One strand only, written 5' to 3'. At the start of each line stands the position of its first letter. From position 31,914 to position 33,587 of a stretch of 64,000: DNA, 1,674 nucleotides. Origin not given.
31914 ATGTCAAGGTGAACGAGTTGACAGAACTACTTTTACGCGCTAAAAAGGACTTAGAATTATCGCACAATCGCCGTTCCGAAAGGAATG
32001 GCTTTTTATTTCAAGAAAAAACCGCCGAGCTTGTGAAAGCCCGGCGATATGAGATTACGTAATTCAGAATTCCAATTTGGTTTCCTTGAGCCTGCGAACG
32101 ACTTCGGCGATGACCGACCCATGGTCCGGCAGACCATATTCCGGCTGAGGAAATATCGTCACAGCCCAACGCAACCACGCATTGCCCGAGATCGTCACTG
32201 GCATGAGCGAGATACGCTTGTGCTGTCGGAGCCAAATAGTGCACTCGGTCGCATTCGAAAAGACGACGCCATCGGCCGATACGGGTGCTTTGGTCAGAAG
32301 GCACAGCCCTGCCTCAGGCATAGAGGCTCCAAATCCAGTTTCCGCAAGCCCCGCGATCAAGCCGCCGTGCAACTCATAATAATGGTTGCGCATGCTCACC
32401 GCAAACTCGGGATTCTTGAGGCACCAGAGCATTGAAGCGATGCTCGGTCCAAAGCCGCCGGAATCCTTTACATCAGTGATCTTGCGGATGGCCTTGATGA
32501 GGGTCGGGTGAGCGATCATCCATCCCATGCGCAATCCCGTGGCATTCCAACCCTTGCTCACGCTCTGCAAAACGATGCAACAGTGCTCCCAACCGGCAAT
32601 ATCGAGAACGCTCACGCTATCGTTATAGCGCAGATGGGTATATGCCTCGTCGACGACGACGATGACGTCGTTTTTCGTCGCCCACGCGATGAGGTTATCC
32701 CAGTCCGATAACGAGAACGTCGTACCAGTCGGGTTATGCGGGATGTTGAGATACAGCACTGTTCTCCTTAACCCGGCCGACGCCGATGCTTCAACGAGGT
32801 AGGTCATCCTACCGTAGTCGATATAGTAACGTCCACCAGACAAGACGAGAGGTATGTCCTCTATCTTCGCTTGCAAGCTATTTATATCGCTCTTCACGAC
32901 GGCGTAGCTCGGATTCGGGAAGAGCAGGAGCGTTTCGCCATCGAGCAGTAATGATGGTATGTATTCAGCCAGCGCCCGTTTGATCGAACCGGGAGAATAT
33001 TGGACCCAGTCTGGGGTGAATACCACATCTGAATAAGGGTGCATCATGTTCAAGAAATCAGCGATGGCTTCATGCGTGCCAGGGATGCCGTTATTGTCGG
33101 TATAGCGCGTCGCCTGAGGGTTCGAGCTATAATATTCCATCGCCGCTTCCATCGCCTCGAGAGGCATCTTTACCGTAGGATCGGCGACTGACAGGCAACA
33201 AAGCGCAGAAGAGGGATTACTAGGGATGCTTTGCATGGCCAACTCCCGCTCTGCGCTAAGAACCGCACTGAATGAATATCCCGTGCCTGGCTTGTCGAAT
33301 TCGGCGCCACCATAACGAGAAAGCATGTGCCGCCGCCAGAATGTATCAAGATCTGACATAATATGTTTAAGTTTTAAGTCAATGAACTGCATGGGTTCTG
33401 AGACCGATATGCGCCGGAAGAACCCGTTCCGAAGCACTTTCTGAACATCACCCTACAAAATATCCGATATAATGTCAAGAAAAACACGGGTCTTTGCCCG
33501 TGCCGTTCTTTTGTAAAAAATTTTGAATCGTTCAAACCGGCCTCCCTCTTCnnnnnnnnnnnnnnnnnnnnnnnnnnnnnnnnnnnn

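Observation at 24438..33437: Nine-kb insertion inside the S10 operon between rplB and rpsS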

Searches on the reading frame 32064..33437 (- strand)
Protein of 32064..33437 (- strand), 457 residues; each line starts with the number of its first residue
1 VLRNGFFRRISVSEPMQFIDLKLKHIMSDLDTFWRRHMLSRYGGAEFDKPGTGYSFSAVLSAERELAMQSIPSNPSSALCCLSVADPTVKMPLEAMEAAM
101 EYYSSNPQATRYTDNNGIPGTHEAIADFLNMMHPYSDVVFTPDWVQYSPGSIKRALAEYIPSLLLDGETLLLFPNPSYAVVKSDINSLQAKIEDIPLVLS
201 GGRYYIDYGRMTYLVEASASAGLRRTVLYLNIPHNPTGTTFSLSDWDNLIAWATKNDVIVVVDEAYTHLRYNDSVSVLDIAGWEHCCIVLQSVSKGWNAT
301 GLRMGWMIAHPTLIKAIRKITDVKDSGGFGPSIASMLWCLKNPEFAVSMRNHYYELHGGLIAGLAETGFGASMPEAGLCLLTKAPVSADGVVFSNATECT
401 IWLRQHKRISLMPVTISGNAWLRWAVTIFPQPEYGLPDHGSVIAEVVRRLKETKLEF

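Call 3: search_protein_families(library=pfam, proteins=[window:32064-33437:-])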
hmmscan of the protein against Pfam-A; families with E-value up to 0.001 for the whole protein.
window:32064-33437:- (457 aa): 1 family
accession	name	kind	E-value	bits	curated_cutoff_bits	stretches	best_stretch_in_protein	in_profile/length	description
PF00155.27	Aminotran_1_2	-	1.2e-37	130.5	19.7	1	82-423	6-343/361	Aminotransferase class I and II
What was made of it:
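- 32064..33437 (-): Class I/II aminotransferase, DapL-like but below the trusted cut-off. The start codon is uncertain. Pfam Aminotran_1_2 (call 3).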

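Call 17: search_protein_families(library=ncbifam, proteins=[window:32064-33437:-], max_evalue=0.00001)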
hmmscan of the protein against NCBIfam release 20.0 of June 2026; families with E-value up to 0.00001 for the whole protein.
window:32064-33437:- (457 aa): 64 families (the best 25 are shown)
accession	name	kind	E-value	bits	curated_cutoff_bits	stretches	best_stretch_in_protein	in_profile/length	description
NF004937.0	PRK06290.1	equivalog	4.4e-54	183.7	585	1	32-457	3-410/410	LL-diaminopimelate aminotransferase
NF006756.0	PRK09276.1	subfamily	2.8e-34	118.7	507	1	81-394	35-339/387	LL-diaminopimelate aminotransferase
NF041364.1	GntC_guanitoxin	equivalog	6e-34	117.5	415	1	82-385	3-300/356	guanitoxin biosynthesis PLP-dependent (S)-gamma-hydroxy-L-arginine cyclodehydratase GntC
TIGR03540.1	DapC_direct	equivalog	1.7e-33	116.1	593.25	1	81-395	33-338/383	LL-diaminopimelate aminotransferase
NF005815.0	PRK07681.1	equivalog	6.8e-29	101.1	545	1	77-396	32-341/399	LL-diaminopimelate aminotransferase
NF006033.0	PRK08175.1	equivalog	7.1e-28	97.7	647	1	82-386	41-336/407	alanine transaminase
NF006604.0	PRK09148.1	equivalog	1.6e-27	96.5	648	1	82-385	36-330/406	LL-diaminopimelate aminotransferase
NF004770.0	PRK06108.1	subfamily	2.9e-27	95.5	422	1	106-332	63-281/396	pyridoxal phosphate-dependent aminotransferase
NF005977.0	PRK08068.1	subfamily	1e-26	94.1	494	1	98-386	52-332/391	transaminase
NF005855.0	PRK07777.1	equivalog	1.3e-24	87.3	553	1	110-393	59-337/391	pyridoxal phosphate-dependent aminotransferase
NF006569.0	PRK09082.1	subfamily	7e-24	84.6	420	1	109-415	60-353/386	methionine aminotransferase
NF041091.1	asp_aminotase_Arch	equivalog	4.1e-23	81.8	550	1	81-322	31-259/376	aspartate aminotransferase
TIGR01265.1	tyr_nico_aTase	subfamily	5.2e-21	75.1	292.45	1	72-310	26-256/403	tyrosine/nicotianamine family aminotransferase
NF006580.0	PRK09105.1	subfamily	8.8e-21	74.2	444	1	141-378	97-316/375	pyridoxal phosphate-dependent aminotransferase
NF004611.0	PRK05942.1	equivalog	1.6e-20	73.5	628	1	80-393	38-342/394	aspartate aminotransferase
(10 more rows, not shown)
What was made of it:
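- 32064..33437 (-): Best NCBIfam match is LL-DAP aminotransferase PRK06290, 183.7 bits against a cut-off of 585 (call 17).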

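Call 56: find_related_loci(query=window:32064-33437:-, collection=metagenome_contigs, flank=10000)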
Query window:32064-33437:- (457 aa) in metagenome_contigs; peptide patterns used: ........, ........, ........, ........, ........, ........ (x = any residue, [..] = any of these).
18 stretches matched a pattern; 1 encode a relative of the query (tblastn E <= 1e-3); 1 distinct loci.
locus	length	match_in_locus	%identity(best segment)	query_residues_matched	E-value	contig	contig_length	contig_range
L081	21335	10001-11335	53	31-457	5e-150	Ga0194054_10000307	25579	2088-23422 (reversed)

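Call 59: search_protein_families(library=pfam, proteins=[L081:1080-3332:+, L081:3533-4603:+, L081:4966-7512:+, L081:7701-8306:+, L081:11461-12024:-, L081:12326-15265:+, L081:15302-16333:+, L081:16803-18266:-], max_evalue=0.01)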
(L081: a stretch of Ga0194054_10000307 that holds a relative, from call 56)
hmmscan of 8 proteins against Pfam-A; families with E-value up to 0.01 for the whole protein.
L081:1080-3332:+ (750 aa): 21 families
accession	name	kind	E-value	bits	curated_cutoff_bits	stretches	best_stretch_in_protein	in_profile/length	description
PF04932.20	Wzy_C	-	1.3e-21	77.4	31.7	1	220-389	2-149/149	O-Antigen ligase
PF14559.12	TPR_19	-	4.1e-14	53.1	25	3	590-634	6-50/68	Tetratricopeptide repeat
PF13428.12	TPR_14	-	1.4e-11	44.3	23.5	1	614-651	6-43/44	Tetratricopeptide repeat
PF13181.12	TPR_8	-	1e-10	41.3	25.7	0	614-639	6-31/34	Tetratricopeptide repeat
PF12895.13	ANAPC3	-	1.1e-08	35.7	27.2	1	677-729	28-80/82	Anaphase-promoting complex, cyclosome, subunit 3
PF13424.12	TPR_12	-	1e-07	32.5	30.1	0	575-639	3-75/77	Tetratricopeptide repeat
PF13174.12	TPR_6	-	1.4e-07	32.1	26.3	0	678-701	6-29/33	Tetratricopeptide repeat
PF13176.12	TPR_7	-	2.6e-07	30.6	27.9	0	615-643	5-33/36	Tetratricopeptide repeat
PF07719.23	TPR_2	-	6.8e-07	29.4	27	0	613-637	5-29/34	Tetratricopeptide repeat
PF13432.12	TPR_16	-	2.2e-06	28.4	32.7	1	589-639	11-61/65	Tetratricopeptide repeat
PF00515.34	TPR_1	-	2.6e-06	27.5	27.8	0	615-635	7-27/34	Tetratricopeptide repeat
PF20308.4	TPR-S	-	4.7e-06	27.6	27.6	0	591-640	2-48/102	Tetratricopeptide Repeats-Sensor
PF00637.26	Clathrin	-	2.1e-05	24.7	29.6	0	588-639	20-71/143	Region in Clathrin and VPS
PF24575.1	TPR_Slam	-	4.4e-05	24.3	35.2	0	611-666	49-104/104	Surface lipoprotein assembly modifier, N-terminal TPR repeats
PF23914.1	TPR_CcmH_CycH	-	0.00028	21.2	42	1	546-667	22-145/158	Cytochrome c-type biogenesis protein H TPR domain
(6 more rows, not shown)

L081:3533-4603:+ (356 aa): 3 families
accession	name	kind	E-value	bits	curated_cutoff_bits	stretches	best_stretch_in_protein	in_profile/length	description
PF01565.28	FAD_binding_4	-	5.8e-22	78.3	26.4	1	37-160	4-128/139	FAD binding domain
PF02873.21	MurB_C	-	6.1e-17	62.1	27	1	231-355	2-99/99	UDP-N-acetylenolpyruvoylglucosamine reductase, C-terminal domain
PF25413.1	Rossman_Mical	-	2.3e-05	24.8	27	1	166-236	32-103/130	Mical, Rossman domain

L081:4966-7512:+ (848 aa): 7 families
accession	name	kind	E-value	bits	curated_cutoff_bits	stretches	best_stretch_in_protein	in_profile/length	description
PF07517.20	SecA_DEAD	-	8.5e-118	393.3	24.6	1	5-422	2-289/290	SecA DEAD-like domain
PF21090.3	P-loop_SecA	-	3.8e-79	265.5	27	2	438-540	1-103/205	SecA P-loop domain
PF07516.18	SecA_SW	-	6e-45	154.2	26.7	2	687-773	114-198/200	SecA Wing and Scaffold domain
PF01043.26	SecA_PP_bind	-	6.2e-40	136.7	23.5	1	272-379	3-110/110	SecA preprotein cross-linking domain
PF02810.21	SEC-C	-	1.1e-09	38.5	20.4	1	828-845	1-18/19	SEC-C motif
PF00270.35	DEAD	-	0.0039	17.4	26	0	108-138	16-47/167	DEAD/DEAH box helicase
PF00271.37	Helicase_C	-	0.0041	17.8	23.5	0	455-535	2-82/110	Helicase conserved C-terminal domain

L081:7701-8306:+ (201 aa): 4 families
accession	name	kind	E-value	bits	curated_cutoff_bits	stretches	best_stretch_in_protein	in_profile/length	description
PF13023.12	HD_3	-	7.7e-22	78.4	22.5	1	21-169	6-161/165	HD domain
PF01966.28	HD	-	1e-10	42.3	22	1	37-134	1-114/116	HD domain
PF12917.13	YfbR-like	-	1e-08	35.6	25.9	1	34-165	23-167/182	5'-deoxynucleotidase YfbR-like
PF08668.18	HDOD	-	0.0059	16.6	22.9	1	29-75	87-133/196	HDOD domain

L081:11461-12024:- (187 aa): 0 families

L081:12326-15265:+ (979 aa): 9 families
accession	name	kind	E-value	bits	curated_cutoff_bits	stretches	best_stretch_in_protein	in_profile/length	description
PF10412.15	TrwB_AAD_bind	-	9.9e-07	28.4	20.5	1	574-619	12-57/387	Type IV secretion-system coupling protein DNA-binding domain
PF13401.12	AAA_22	-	6.3e-06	27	27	1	578-617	6-45/130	AAA domain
PF12696.13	TraG-D_C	-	2.1e-05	24.9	22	1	833-900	1-71/126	TraM recognition site of TraD and TraG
PF02534.20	T4SS-DNA_transf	-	3.8e-05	23.2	20.1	1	569-876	37-347/468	Type IV secretory system Conjugative DNA transfer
PF01935.23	DUF87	-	0.00011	22.8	23.2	1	574-648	20-93/220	Helicase HerA, central domain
PF20720.3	nSTAND3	-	0.0012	19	27.2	1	579-637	19-72/155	Novel STAND NTPase 3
PF25199.1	nSTAND_NTPase5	-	0.0015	18.8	34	1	573-621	37-86/145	Novel STAND NTPase 5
PF13191.12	AAA_16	-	0.0027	18.7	32.6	0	574-597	21-44/167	AAA ATPase domain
PF01580.24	FtsK_SpoIIIE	-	0.0028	17.6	24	1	568-599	29-61/221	FtsK/SpoIIIE family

L081:15302-16333:+ (343 aa): 5 families
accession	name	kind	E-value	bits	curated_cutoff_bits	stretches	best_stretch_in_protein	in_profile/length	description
PF01018.28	GTP1_OBG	-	2.2e-42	144.8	27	1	5-156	2-154/155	GTP1/OBG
PF01926.29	MMR_HSR1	-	2.9e-25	89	21.9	1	161-281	2-113/113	50S ribosome-binding GTPase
PF02421.24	FeoB_N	-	9.4e-08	32.2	27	1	162-212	4-57/156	Ferrous iron transport protein B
PF03193.22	RsgA_GTPase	-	0.0035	17.6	30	0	163-212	111-168/174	RsgA GTPase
PF00350.29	Dynamin_N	-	0.006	17.1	27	0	164-192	4-32/168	Dynamin family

L081:16803-18266:- (487 aa): 2 families
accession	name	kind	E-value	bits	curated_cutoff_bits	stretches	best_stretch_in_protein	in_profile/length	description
PF02934.20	GatB_N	-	1.2e-105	353.2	23.4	1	13-286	2-273/277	GatB/GatE catalytic domain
PF02637.23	GatB_Yqey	-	1.9e-26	93.2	27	1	349-486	14-148/148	GatB domain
